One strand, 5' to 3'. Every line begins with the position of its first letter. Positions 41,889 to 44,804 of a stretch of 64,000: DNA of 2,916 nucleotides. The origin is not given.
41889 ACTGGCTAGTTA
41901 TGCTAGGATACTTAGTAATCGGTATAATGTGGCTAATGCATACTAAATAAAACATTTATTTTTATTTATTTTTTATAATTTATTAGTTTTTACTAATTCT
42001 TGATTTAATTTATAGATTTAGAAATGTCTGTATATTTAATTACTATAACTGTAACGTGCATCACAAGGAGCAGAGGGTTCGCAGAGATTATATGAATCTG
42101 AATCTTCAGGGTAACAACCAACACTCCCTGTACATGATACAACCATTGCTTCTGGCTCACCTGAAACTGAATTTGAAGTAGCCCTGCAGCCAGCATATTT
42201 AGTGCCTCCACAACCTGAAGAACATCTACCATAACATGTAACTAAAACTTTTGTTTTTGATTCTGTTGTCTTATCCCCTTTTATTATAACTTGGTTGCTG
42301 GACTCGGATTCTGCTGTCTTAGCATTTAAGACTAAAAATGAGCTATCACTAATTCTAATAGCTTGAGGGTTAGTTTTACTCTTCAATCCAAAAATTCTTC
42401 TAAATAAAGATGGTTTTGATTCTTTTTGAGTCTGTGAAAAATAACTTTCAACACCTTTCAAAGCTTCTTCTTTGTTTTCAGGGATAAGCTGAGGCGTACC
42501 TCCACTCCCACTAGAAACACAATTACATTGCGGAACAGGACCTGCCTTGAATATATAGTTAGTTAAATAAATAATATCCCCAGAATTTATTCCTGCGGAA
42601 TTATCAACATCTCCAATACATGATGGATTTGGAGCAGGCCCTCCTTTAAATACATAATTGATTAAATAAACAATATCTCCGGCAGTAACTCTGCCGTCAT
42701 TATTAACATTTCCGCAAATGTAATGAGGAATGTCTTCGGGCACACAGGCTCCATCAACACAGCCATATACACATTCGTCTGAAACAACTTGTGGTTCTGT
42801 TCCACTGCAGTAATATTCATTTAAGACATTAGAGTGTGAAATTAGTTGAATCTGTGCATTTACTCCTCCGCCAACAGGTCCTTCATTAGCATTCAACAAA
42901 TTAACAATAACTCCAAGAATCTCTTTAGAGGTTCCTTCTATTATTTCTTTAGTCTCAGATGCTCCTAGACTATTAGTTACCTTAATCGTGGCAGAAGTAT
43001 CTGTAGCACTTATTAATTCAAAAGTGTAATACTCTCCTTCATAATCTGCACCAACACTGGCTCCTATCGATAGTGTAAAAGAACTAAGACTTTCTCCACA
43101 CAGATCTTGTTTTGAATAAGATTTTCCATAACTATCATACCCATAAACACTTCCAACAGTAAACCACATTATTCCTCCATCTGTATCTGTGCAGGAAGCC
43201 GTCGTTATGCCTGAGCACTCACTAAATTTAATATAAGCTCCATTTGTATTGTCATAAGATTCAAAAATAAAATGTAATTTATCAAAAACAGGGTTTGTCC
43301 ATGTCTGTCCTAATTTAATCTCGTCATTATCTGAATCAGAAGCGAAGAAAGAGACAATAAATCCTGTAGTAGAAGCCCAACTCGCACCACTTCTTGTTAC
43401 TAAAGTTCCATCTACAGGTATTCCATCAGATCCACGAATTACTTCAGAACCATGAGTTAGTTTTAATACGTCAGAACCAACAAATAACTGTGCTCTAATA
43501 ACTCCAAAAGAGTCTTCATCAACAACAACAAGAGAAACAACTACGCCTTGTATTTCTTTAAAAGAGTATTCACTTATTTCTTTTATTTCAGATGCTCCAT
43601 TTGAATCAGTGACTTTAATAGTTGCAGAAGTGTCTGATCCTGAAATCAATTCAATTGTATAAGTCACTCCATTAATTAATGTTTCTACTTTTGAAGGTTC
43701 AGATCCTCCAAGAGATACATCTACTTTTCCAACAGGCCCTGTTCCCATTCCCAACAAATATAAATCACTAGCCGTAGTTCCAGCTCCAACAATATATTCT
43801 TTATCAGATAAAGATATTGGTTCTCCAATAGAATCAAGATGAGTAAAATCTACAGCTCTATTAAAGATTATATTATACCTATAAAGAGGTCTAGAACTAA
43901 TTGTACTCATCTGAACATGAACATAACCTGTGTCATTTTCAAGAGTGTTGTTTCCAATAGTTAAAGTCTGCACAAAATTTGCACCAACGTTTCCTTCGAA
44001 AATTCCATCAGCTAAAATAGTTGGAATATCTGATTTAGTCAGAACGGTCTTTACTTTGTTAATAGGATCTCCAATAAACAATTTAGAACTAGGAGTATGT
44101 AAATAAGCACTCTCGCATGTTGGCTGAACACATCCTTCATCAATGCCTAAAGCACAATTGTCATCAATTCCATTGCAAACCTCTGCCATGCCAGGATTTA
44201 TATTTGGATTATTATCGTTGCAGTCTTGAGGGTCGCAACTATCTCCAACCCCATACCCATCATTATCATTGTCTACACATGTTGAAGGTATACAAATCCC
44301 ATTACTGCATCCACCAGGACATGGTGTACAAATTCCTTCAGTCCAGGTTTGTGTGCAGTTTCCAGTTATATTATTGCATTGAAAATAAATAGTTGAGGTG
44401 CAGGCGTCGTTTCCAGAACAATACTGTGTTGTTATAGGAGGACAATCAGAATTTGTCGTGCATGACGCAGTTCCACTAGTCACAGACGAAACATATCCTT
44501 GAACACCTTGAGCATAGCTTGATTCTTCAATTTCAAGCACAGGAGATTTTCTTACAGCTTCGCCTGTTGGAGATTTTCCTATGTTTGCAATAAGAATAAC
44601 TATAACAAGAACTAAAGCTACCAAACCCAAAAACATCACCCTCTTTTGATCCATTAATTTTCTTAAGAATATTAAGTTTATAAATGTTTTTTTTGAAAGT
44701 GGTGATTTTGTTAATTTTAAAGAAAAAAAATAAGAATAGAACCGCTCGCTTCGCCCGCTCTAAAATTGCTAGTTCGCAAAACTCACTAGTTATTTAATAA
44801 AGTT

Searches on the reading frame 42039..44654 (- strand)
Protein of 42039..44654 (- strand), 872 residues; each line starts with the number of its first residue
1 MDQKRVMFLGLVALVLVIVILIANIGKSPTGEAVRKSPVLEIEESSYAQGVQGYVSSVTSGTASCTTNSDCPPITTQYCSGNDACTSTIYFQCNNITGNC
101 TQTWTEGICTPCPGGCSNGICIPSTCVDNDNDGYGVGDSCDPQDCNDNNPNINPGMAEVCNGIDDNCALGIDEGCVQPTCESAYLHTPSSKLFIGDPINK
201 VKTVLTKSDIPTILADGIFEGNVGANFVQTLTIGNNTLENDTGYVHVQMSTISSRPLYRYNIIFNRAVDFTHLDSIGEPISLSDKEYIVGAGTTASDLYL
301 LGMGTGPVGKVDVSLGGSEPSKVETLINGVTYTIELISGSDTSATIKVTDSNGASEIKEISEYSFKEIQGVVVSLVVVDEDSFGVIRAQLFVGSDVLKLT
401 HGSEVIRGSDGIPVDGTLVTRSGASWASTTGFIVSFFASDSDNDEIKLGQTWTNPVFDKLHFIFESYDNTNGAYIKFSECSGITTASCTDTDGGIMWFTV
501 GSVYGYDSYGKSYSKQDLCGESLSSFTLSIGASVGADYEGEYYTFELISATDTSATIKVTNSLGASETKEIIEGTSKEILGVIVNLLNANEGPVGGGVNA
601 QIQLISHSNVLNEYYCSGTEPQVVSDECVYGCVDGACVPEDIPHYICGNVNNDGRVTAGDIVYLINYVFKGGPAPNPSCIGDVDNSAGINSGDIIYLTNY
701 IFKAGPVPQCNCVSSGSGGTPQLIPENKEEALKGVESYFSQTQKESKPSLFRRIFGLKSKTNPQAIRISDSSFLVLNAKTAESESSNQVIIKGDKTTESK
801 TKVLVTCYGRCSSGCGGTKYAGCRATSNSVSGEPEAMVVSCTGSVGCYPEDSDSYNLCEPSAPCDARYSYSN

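Call 55: search_protein_families(library=pfam, proteins=[window:42039-44654:-], max_evalue=0.00001)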
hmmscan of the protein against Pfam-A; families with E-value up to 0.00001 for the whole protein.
window:42039-44654:- (872 aa): 2 families
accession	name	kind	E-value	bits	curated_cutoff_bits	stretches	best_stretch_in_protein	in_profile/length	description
PF11617.13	Cu-binding_MopE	-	8.2e-10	39.2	27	1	144-173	1-30/30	Putative metal-binding motif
PF00404.24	Dockerin_1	-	2.5e-06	28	22.9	0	650-701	4-56/57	Dockerin type I domain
